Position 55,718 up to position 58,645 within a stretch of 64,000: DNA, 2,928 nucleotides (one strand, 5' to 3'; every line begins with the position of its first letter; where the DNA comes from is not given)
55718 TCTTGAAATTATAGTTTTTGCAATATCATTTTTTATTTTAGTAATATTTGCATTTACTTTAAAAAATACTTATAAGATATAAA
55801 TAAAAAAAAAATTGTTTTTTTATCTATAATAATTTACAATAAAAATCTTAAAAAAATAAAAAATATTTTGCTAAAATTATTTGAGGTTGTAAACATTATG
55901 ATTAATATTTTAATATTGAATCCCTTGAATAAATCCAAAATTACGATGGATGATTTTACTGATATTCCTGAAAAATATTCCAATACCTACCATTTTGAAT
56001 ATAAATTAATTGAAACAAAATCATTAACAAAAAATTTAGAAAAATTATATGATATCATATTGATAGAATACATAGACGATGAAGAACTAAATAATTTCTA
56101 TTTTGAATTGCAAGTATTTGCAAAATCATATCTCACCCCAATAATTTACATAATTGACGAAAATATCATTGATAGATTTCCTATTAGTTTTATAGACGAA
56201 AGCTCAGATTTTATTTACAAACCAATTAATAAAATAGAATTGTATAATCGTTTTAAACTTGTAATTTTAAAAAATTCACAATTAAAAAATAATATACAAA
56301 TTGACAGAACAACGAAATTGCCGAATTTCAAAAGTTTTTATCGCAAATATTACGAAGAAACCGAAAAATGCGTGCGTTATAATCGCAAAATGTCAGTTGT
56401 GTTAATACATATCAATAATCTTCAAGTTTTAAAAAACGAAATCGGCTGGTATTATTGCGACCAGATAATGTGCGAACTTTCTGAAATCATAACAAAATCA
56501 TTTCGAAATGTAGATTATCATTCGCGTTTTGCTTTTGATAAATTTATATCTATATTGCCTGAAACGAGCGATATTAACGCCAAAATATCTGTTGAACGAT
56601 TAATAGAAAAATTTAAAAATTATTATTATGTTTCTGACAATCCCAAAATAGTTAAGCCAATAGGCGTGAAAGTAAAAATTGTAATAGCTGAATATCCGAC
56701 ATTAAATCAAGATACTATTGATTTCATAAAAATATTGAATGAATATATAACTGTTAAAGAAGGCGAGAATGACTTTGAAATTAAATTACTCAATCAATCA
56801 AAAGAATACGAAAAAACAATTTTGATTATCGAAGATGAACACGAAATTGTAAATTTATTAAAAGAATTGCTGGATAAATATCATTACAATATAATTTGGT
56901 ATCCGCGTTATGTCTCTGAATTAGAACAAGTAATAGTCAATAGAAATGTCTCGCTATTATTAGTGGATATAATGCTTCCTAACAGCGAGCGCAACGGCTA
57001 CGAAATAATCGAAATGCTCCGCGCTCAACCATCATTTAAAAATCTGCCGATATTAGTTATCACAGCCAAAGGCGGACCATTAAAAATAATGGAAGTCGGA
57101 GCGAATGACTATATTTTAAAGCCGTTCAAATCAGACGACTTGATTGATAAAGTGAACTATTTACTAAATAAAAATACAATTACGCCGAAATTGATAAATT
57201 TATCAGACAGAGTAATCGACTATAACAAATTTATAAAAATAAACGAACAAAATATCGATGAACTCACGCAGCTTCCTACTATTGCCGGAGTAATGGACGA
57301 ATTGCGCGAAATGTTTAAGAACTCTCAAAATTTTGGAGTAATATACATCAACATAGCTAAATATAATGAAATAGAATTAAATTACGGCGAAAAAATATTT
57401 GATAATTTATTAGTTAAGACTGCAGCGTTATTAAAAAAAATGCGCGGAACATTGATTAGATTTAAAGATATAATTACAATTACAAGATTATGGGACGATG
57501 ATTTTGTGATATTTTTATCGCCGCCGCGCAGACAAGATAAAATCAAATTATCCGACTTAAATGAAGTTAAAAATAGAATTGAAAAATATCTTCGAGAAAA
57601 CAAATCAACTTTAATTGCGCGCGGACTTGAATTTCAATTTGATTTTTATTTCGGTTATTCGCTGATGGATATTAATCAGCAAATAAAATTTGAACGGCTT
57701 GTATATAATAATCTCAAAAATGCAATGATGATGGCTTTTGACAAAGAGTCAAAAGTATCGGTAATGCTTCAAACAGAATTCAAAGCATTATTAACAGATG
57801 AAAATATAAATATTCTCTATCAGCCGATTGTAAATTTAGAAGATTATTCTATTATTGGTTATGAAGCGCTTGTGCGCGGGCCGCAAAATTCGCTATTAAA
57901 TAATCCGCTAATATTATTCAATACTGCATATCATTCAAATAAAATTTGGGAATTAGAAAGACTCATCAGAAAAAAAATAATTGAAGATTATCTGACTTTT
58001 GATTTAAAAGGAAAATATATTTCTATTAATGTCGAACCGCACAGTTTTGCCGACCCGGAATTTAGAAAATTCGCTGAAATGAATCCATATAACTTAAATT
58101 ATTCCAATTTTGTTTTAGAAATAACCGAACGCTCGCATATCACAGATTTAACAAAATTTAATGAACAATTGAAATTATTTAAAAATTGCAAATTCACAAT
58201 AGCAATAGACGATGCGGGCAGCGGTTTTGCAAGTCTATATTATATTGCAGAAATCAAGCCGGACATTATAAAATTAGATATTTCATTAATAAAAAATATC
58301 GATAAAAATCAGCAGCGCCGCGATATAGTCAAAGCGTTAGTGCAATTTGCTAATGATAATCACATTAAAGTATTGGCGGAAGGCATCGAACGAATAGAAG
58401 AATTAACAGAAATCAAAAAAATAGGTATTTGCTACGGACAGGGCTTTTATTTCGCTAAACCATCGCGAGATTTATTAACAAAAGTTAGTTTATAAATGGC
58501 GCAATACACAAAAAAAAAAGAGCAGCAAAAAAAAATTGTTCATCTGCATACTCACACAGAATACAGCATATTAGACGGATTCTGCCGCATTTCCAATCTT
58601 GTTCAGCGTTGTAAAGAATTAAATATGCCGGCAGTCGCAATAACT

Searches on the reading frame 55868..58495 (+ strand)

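Call 26: search_protein_families(library=ncbifam, proteins=[window:55868-58495:+], max_evalue=0.00001)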
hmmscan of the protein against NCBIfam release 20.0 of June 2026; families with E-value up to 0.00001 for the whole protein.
window:55868-58495:+ (875 aa): 66 families (the best 25 are shown)
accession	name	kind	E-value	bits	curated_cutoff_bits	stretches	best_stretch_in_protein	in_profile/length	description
NF052265.1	EAL_dom_RimA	equivalog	1.9e-39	135.4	430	1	647-873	17-241/248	S6 modification regulatory phosphodiesterase RimA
NF007474.0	PRK10060.1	equivalog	1.2e-38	132.8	782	1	632-866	407-645/663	cyclic di-GMP phosphodiesterase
NF052458.1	PhdiestGepA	equivalog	5.5e-38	130.7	1200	1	457-865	420-831/840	phosphodiesterase GepA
NF053781.1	cdiGMPphdstlr2612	equivalog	8.9e-36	123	1600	1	461-865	840-1255/1268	Tlr1612 family c-di-GMP phosphodiesterase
NF045675.1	PhdiestaseDibA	equivalog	3.9e-34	118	980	1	628-866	372-616/623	phosphodiesterase DibA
NF047654.1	DiguCycDgcRLepto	equivalog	1.7e-28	99.4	500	2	84-259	71-249/295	diguanylate cyclase DgcR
NF008467.0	PRK11359.1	equivalog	4.4e-27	94.4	857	1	463-865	378-782/800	oxygen-sensing cyclic-di-GMP phosphodiesterase DosP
NF007135.0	PRK09581.1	equivalog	7.5e-25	87.6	474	2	48-288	186-435/457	PleD family two-component system response regulator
NF007839.0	PRK10551.1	equivalog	2.4e-24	85.8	461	1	644-866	274-501/518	cyclic di-GMP phosphodiesterase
NF008281.1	PRK11059.1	equivalog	5.5e-24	84.4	663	1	627-866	389-630/633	RNase E specificity factor CsrD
NF008807.1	PRK11829.1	equivalog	6.4e-22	77.4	733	1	636-865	418-652/670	biofilm formation regulator HmsP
NF007298.0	PRK09776.1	equivalog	5.9e-21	74.1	1135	1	693-865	921-1096/1111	diguanylate cyclase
TIGR00254.1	GGDEF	domain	2.5e-20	72.9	37.4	1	141-278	3-137/168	diguanylate cyclase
NF038266.1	diguan_SiaD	equivalog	3.1e-19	69.3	290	1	135-257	86-208/252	biofilm regulation diguanylate cyclase SiaD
NF052596.1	RR_EAL_PvrR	equivalog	4.6e-19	68.3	580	1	614-864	122-378/398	response regulator cyclic di-GMP phosphodiesterase PvrR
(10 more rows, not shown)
